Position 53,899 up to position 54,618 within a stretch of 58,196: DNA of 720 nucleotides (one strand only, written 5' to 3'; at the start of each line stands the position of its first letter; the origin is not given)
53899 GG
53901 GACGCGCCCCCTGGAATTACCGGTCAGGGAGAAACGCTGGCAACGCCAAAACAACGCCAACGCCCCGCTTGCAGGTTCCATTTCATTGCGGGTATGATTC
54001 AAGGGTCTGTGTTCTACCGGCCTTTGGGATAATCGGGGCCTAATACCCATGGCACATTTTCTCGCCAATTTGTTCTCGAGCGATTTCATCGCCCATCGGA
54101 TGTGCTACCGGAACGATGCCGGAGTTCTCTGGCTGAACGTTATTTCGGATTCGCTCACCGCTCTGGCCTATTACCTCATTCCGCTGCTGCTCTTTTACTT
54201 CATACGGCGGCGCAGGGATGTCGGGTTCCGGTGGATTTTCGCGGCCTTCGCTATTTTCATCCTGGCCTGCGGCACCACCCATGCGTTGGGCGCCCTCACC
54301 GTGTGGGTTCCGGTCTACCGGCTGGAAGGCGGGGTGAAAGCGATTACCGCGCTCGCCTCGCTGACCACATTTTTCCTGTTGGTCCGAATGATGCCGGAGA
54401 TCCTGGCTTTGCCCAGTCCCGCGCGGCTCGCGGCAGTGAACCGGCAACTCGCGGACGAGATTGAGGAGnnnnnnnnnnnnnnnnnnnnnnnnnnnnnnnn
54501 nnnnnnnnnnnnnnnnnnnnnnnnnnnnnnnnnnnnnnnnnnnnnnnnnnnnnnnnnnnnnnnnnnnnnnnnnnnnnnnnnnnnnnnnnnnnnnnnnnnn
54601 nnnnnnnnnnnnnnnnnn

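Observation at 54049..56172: Hybrid histidine kinase with a plant-type ethylene-binding-domain-like sensor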

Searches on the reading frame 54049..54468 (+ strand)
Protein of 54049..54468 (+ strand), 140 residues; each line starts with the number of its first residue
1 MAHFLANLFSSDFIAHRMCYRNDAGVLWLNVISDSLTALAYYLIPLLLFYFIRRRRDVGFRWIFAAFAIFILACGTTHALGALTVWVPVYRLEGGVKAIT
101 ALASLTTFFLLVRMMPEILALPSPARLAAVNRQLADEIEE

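Call 3: search_protein_families(library=pfam, proteins=[window:54049-54468:+], max_evalue=1)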
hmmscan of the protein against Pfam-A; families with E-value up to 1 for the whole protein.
window:54049-54468:+ (140 aa): 5 families
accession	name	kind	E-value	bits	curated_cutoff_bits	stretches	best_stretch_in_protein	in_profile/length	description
PF25487.1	ETR1_N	-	4.5e-37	126.7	27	1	26-121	2-97/97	Ethylene receptor 1-like, N-terminal domain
PF17074.11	Darcynin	-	0.026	15.2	27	1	99-138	9-48/127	Darcynin, domain of unknown function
PF11833.13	CPP1-like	-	0.5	10.4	28.4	1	39-111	120-192/196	Protein CHAPERONE-LIKE PROTEIN OF POR1-like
PF06785.16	UPF0242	-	0.8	10.2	33.5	1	36-86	6-57/194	Uncharacterised protein family (UPF0242) N-terminus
PF04932.20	Wzy_C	-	0.89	9.8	31.7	0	31-79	11-58/149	O-Antigen ligase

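Call 4: search_protein_families(library=ncbifam, proteins=[window:54049-54468:+], max_evalue=1)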
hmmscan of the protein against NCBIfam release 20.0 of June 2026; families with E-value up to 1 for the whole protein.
window:54049-54468:+ (140 aa): 0 families

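Call 6: find_homologous_proteins(query=window:54049-54468:+, max_evalue=0.001)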
Query window:54049-54468:+ (140 aa): 73 proteins with E <= 0.001 among 324 candidates.
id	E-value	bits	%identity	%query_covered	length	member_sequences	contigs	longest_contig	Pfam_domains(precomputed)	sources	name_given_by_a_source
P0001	5.4e-52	194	67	89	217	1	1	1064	PF25487.2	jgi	jgi:hypothetical protein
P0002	4.3e-51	191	64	99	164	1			PF25487.2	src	-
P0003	4.4e-51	191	64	100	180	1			PF25487.2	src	-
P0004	1.9e-50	189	64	100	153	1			PF25487.2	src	-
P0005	5.0e-50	187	64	100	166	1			PF25487.2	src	-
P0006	3.4e-49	185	62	99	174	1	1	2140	PF25487.2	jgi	jgi:hypothetical protein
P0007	2.5e-48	182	61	100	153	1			PF25487.2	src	-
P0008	1.0e-47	180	61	99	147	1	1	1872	PF25487.2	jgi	jgi:hypothetical protein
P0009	3.2e-47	178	60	100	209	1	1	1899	PF25487.2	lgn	-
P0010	4.9e-44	168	57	100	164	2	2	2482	PF25487.2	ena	-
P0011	1.0e-43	167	64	88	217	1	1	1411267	PF25487.2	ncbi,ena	-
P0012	1.0e-43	167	68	80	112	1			PF25487.2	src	-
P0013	1.2e-43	167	61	90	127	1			PF25487.2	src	-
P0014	8.6e-43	164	56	100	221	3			PF13188.14,PF08448.17,PF00989.32,PF25487.2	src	-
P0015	3.1e-41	159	68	74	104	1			PF25487.2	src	-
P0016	1.9e-40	156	54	100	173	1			PF25487.2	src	-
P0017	3.3e-40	156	55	99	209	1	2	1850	PF25487.2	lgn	-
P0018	9.2e-40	154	51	100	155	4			PF25487.2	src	-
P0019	1.9e-39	153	69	73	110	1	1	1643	PF25487.2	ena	-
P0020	3.4e-39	152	54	100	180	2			PF25487.2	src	-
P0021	5.2e-39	152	53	100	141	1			PF25487.2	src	-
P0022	1.3e-37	147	69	72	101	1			PF25487.2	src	-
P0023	1.8e-37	147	53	96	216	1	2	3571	PF25487.2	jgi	jgi:hypothetical protein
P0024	2.4e-37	146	49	99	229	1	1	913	PF25487.2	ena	-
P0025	2.5e-37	146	55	92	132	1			PF25487.2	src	-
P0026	5.3e-37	145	68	72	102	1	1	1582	PF25487.2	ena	-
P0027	2.0e-36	143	56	89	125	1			PF25487.2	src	-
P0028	2.0e-36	143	54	92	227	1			PF25487.2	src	-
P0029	4.8e-36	142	50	100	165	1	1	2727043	PF25487.2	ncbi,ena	-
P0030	2.6e-34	137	63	75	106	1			PF25487.2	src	-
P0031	3.2e-34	136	59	82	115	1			PF25487.2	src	-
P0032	4.5e-34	136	48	95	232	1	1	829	PF00512.32,PF25487.2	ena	-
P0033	1.7e-33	134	51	96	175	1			PF25487.2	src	-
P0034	4.6e-33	132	54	89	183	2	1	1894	PF25487.2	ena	-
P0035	5.2e-33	132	53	93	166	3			PF25487.2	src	-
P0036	1.1e-32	131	49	96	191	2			PF25487.2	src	-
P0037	1.3e-32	131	51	93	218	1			PF25487.2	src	-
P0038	1.4e-32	131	51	93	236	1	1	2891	PF25487.2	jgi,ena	jgi:signal transduction histidine kinase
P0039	1.7e-32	131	65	66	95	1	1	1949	PF25487.2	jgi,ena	-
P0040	1.8e-32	131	49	96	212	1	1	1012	PF25487.2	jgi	jgi:PAS domain-containing protein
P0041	2.3e-32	130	55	89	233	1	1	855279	PF25487.2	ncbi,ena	-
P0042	2.3e-32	130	53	84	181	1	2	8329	PF25487.2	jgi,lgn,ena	-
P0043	2.9e-32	130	61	72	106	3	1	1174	PF25487.2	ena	-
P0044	4.8e-32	129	50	91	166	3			PF25487.2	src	-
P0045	1.1e-31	128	52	91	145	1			PF25487.2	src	-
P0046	1.2e-31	128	47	98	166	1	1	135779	PF25487.2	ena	-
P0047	1.2e-31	128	46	91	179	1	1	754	PF25487.2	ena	-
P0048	1.7e-31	127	49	96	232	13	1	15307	PF25487.2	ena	-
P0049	2.0e-31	127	50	94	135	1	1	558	PF25487.2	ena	-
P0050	2.9e-31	127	69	58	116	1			PF25487.2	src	-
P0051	4.3e-31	126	50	85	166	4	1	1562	PF25487.2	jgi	jgi:hypothetical protein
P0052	4.5e-31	126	48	95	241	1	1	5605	PF25487.2,PF07568.19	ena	-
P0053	6.1e-31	126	46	100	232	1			PF00512.32,PF25487.2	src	-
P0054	8.7e-30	122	49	94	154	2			PF25487.2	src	-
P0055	4.2e-29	120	46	96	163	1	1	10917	PF25487.2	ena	-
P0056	9.5e-29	119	46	100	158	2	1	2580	PF25487.2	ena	-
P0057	1.8e-28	118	47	84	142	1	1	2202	PF25487.2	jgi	jgi:hypothetical protein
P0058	3.2e-28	117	56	70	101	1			PF25487.2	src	-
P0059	1.2e-27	115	57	74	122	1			PF25487.2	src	-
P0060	8.9e-27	112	45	98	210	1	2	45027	PF25487.2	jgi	-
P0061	9.9e-27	112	46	91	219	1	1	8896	PF00989.32,PF25487.2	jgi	jgi:PAS domain-containing protein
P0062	1.1e-26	112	42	100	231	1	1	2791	PF25487.2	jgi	-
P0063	3.1e-26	110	46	98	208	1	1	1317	PF02518.32,PF25487.2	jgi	jgi:two-component system NtrC family sensor kinase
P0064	1.7e-25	108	45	87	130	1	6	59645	PF25487.2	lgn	-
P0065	1.9e-25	108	45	89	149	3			PF25487.2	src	-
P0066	1.1e-24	105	47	82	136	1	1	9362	PF25487.2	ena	-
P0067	3.0e-22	97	49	79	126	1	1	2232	PF25487.2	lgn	-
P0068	3.0e-22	97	49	79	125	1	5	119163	PF25487.2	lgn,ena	-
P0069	8.5e-21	93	45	77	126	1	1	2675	PF25487.2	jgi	jgi:hypothetical protein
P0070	1.8e-20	92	47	75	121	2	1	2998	PF25487.2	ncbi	-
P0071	2.6e-19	88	44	73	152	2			PF25487.2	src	-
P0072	1.6e-17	82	59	54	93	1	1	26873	PF25487.2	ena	-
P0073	4.3e-8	52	62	39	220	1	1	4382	PF25487.2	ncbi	ncbi:MAG: hypothetical protein WBW78_23470 [Terrimicrobiaceae bacterium]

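Call 22: find_related_loci(query=window:54049-54468:+, collection=genome_contigs, flank=8000)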
Query window:54049-54468:+ (140 aa) in genome_contigs; peptide patterns used: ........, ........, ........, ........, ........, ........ (x = any residue, [..] = any of these).
207 stretches matched a pattern; 59 encode a relative of the query (tblastn E <= 1e-3); 59 distinct loci.
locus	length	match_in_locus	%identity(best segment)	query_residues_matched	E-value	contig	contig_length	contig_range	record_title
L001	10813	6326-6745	74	1-140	1e-67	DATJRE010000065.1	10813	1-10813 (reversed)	MAG TPA_asm: Bryobacteraceae bacterium isolate SMAG_U14959 k141_2997937, whole genome shotgun sequence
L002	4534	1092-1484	64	3-140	1e-58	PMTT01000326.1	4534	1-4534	MAG: Bryobacterales bacterium isolate palsa_130 73.20110700_P2D.82_contig_27379, whole genome shotgun sequence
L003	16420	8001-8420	61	1-140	6e-55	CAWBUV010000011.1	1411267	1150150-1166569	MAG: uncultured Solibacteraceae bacterium isolate MFD00822.bin.2.163 genome assembly, contig: contig_33483, whole genome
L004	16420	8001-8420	61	1-140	5e-55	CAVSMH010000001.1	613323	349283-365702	MAG: Bryobacterales bacterium isolate MFD04944.bin.1.225 genome assembly, contig: contig_13524, whole genome shotgun seq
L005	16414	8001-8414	62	3-140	2e-54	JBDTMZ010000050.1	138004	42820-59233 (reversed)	MAG: Candidatus Solibacter sp. isolate cluster3_bin.138 NODE_151_length_138004_cov_15.708291, whole genome shotgun seque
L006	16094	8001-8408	63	3-138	1e-54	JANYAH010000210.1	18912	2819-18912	MAG: Candidatus Solibacter sp. isolate GL140_5_metabat_219_sub GL140_5_k141_614762, whole genome shotgun sequence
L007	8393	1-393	60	10-140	1e-50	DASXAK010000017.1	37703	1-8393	MAG TPA_asm: Bryobacteraceae bacterium isolate SMAG_U3763 k141_8638, whole genome shotgun sequence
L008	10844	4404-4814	58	1-137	2e-49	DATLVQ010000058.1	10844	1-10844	MAG TPA_asm: Bryobacteraceae bacterium isolate SMAG_U13196 k141_41801, whole genome shotgun sequence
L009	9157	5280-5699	55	1-140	2e-48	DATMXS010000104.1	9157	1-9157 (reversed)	MAG TPA_asm: Bryobacteraceae bacterium isolate SMAG_U13126 k141_1465, whole genome shotgun sequence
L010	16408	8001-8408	57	1-136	2e-48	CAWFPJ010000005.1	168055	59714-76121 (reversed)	MAG: Bryobacterales bacterium isolate MFD05513.bin.1.7 genome assembly, contig: contig_13712, whole genome shotgun seque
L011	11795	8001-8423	58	1-140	2e-48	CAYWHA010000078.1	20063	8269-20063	MAG TPA_asm: uncultured Solibacteraceae bacterium isolate binchicken_co3_380 genome assembly, contig: NODE_8568_length_2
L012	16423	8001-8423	60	1-140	2e-47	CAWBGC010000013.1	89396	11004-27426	MAG: uncultured Acidobacteriota bacterium isolate MFD09222.bin.1.180 genome assembly, contig: contig_47550, whole genome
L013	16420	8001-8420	57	1-140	3e-47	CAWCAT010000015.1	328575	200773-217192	MAG: Bryobacteraceae bacterium isolate MFD03899.bin.2.143 genome assembly, contig: contig_27994, whole genome shotgun se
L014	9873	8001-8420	56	1-140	8e-47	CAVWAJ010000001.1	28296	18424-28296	MAG: Terriglobia bacterium isolate MFD03726.bin.1.222 genome assembly, contig: contig_111460, whole genome shotgun seque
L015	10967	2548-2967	56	1-140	8e-47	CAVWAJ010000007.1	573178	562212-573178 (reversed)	MAG: Terriglobia bacterium isolate MFD03726.bin.1.222 genome assembly, contig: contig_28334, whole genome shotgun sequen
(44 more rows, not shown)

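Call 41: search_protein_representatives(alignment_id=A2)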
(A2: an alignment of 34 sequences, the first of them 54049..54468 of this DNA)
Query: 34 sequences, 201 profile positions. Proteins with E-value up to 0.001 (for the whole library): 10740; up to 1e-10: 8843; up to 1e-30: 5245. The best 150 are listed.
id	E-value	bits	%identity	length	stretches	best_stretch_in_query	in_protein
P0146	4.3e-81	287.8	-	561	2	4-189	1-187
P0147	1.2e-79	283.1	-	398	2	4-188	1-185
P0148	1.6e-78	279.4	-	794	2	4-189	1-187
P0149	1.3e-76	273.1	-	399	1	4-194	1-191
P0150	2.9e-76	272.0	-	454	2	4-170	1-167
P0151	3.4e-76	271.8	-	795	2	5-188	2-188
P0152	3.7e-76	271.7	-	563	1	4-191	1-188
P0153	5.6e-76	271.1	-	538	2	4-188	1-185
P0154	6.5e-76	270.9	-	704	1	4-187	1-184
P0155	2.0e-75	269.3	-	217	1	4-193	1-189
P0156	3.9e-75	268.3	-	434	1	4-191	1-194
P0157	4.5e-75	268.1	-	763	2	4-192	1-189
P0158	5.5e-75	267.8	-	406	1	4-179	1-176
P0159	5.6e-75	267.8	-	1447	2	4-193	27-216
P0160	6.2e-75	267.7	-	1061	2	6-188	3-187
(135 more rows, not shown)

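Call 42: predict_structure(alignment_id=A2)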
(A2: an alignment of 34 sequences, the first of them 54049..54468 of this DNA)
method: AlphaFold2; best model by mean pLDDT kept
length: 140 residues; sequences in the alignment: 34
mean_pLDDT: 88.3   pTM: 0.70
mean pLDDT of the five models: 88.3, 86.8, 85.3, 84.7, 84.2
residues with pLDDT >= 90: 88; 70-90: 40; 50-70: 12; < 50: 0
segments of 3 or more residues with pLDDT < 50: none
pLDDT, mean of each block of 10 residues (from residue 1): 72 61 88 96 95 88 91 95 88 90 93 92 91 96
secondary structure, 60 per line:
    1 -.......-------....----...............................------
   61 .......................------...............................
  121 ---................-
elements in order: H2-8 H16-19 H24-54 H61-83 H90-120 H124-139

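Call 43: search_dna_similar(query=window:54049-54468:+, collection=plasmids, mode=protein, max_rows=40)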
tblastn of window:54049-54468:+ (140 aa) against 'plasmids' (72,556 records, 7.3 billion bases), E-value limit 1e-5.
Records with a match: 18; places in all: 20; records where one place covers at least 80% of the query: 17.
Best place of each record, by identity: <60% 18.
By first word of the organism name: Azospirillum 7; Acaryochloris 3; Novosphingobium 2; Kovacikia 1; Pseudanabaena 1; Rhodovastum 1; Rhizobium 1; Eleftheria 1; Blastomonas 1.
By predicted mobility (MOB-suite, as given by PLSDB): non-mobilizable 10; mobilizable 5; conjugative 3.
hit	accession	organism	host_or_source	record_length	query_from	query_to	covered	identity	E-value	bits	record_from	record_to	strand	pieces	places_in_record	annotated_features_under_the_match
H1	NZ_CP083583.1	Kovacikia minuta CCNUW1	cell culture,fresh water lake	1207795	1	140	100%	48.9%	4e-14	75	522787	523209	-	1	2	record has no annotation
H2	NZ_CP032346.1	Azospirillum brasilense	soil sample,Agricultural field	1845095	10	139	93%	50.0%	2e-11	67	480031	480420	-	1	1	record has no annotation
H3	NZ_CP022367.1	Azospirillum sp. TSH58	single cell,paddy soils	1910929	10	139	93%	49.2%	3e-11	67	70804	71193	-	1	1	record has no annotation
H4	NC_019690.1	Pseudanabaena sp. PCC 7367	-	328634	8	139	94%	48.5%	3e-9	61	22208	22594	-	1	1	PAS domain S-box protein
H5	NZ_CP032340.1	Azospirillum brasilense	soil sample,Agricultural field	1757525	10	139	93%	48.5%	1e-11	67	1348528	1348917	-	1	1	none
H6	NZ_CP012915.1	Azospirillum brasilense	Digitaria eriantha,microbe,root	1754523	10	139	93%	48.5%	1e-11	67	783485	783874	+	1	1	none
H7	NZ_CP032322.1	Azospirillum argentinense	soil sample,Agricultural field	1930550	10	139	93%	48.5%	2e-11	67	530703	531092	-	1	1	record has no annotation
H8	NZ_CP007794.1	Azospirillum argentinense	Triticum aestivum L.,Root,wheat ...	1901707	10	139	93%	47.7%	2e-11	67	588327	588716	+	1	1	record has no annotation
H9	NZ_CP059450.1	Azospirillum brasilense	Prokaryotes,soil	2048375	10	139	93%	47.7%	2e-11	67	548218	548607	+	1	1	none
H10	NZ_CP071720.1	Acaryochloris sp. 'Moss Beach'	culture,intertidal zone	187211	5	140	97%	44.5%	5e-9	60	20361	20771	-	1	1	none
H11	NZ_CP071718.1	Acaryochloris sp. 'Moss Beach'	culture,intertidal zone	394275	5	140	97%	43.8%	4e-10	63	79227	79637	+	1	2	none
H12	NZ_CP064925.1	Acaryochloris marina S15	cell culture,surface of Pikea pinnata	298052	5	140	97%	43.8%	6e-10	63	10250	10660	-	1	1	GAF domain-containing hybrid sensor histidine kinase/response ...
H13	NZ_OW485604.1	Rhodovastum atsumiense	-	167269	16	134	85%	48.7%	4e-9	61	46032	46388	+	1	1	PAS domain S-box protein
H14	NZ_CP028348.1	Novosphingobium sp. THN1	cell culture,surface water of Lake Taihu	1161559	16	140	89%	45.6%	3e-10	64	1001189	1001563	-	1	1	record has no annotation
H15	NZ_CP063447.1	Novosphingobium sp. ES2-1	mixed culture,activated sludge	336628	8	140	95%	42.9%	2e-11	67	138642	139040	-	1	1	ATP-binding protein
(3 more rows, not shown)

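Call 44: get_annotated_region(hit=H6, flank=3000)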
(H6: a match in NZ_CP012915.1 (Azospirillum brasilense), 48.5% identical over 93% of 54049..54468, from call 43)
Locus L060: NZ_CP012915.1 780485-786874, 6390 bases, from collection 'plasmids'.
description: Azospirillum brasilense strain Sp 7 plasmid ABSP7_p1, complete sequence
organism: Azospirillum brasilense (NCBI taxid 192)
taxonomy: Bacteria; Pseudomonadota; Alphaproteobacteria; Rhodospirillales; Azospirillaceae; Azospirillum; Azospirillum brasilense
host: -; source: Digitaria eriantha,microbe,root; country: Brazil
typing (MOB-suite, as given by PLSDB): non-mobilizable; replicon rep_cluster_622
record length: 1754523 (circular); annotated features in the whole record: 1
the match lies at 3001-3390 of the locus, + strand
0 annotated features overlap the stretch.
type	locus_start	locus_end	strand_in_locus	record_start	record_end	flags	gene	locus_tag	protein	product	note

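Call 49: fold_search(model_id=the predicted structure, library=pdb)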
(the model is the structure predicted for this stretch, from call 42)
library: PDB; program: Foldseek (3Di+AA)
matches with E <= 10: 61; with E <= 0.001: 0
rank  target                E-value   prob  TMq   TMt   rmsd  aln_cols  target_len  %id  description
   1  9ddp_D                2.2e+00  0.20  0.31  0.21  25.8        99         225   18  E. coli TonB-ExbBD TonB bound to ExbB chain E (released 2025-07-09)
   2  5sv0_G                2.2e+00  0.20  0.32  0.21  27.8       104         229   18  Structure of the ExbB/ExbD complex from E. coli at pH 7.0 (released 2016-09-28)
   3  2v0o_C                2.4e+00  0.06  0.18  0.11  21.3       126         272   12  FCHO2 F-BAR domain (released 2007-06-26)
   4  6e8g_AA               2.5e+00  0.18  0.30  0.26  27.0       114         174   14  CryoEM reconstruction of IST1-CHMP1B copolymer filament bound to ssDNA at 2.9 Angstrom resolution (released 2018-08-15)
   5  6ye4_A                2.8e+00  0.13  0.32  0.21  31.5       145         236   16  Structure of ExbB pentamer from Serratia marcescens by single particle cryo electron microscopy (released 2021-03-31)
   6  8bef_K                3.3e+00  0.20  0.31  0.40   5.6        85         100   13  Cryo-EM structure of the Arabidopsis thaliana I+III2 supercomplex (CI membrane core) (released 2023-01-11)
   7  6lum_D                3.3e+00  0.10  0.24  0.23   8.5       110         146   13  Structure of Mycobacterium smegmatis succinate dehydrogenase 2 (released 2020-05-27)
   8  2ws3_D                3.5e+00  0.16  0.33  0.39   5.8       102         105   12  Crystal structure of the E. coli succinate:quinone oxidoreductase (SQR) SdhD Tyr83Phe mutant (released 2010-08-25)
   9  4nqi_A                3.5e+00  0.12  0.33  0.23  30.2       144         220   15  Structure of the N-terminal I-BAR domain (1-259) of D.Discoideum IBARa (released 2014-02-05)
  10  7ar7_K                3.7e+00  0.23  0.33  0.47   5.5        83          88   12  Cryo-EM structure of Arabidopsis thaliana complex-I (open conformation) (released 2022-03-02)
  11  4hks_B                3.9e+00  0.16  0.38  0.34  15.9       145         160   12  Calcium release-activated calcium (CRAC) channel ORAI, K163W mutant (released 2012-11-28)
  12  2wdq_D                3.9e+00  0.15  0.32  0.38   5.9       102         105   13  E. coli succinate:quinone oxidoreductase (SQR) with carboxin bound (released 2009-08-25)
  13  6tz5_AA               4.2e+00  0.25  0.38  0.31  27.0       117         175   14  CryoEM reconstruction of membrane-bound ESCRT-III filament composed of CHMP1B+IST1 (left-handed) (released 2020-04-08)
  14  8id4_R                4.2e+00  0.08  0.30  0.17  11.9       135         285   23  Cryo-EM structure of the linoleic acid bound GPR120-Gi complex (released 2023-03-15)
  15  2v0o_B                4.2e+00  0.07  0.26  0.15  30.2       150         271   13  FCHO2 F-BAR domain (released 2007-06-26)
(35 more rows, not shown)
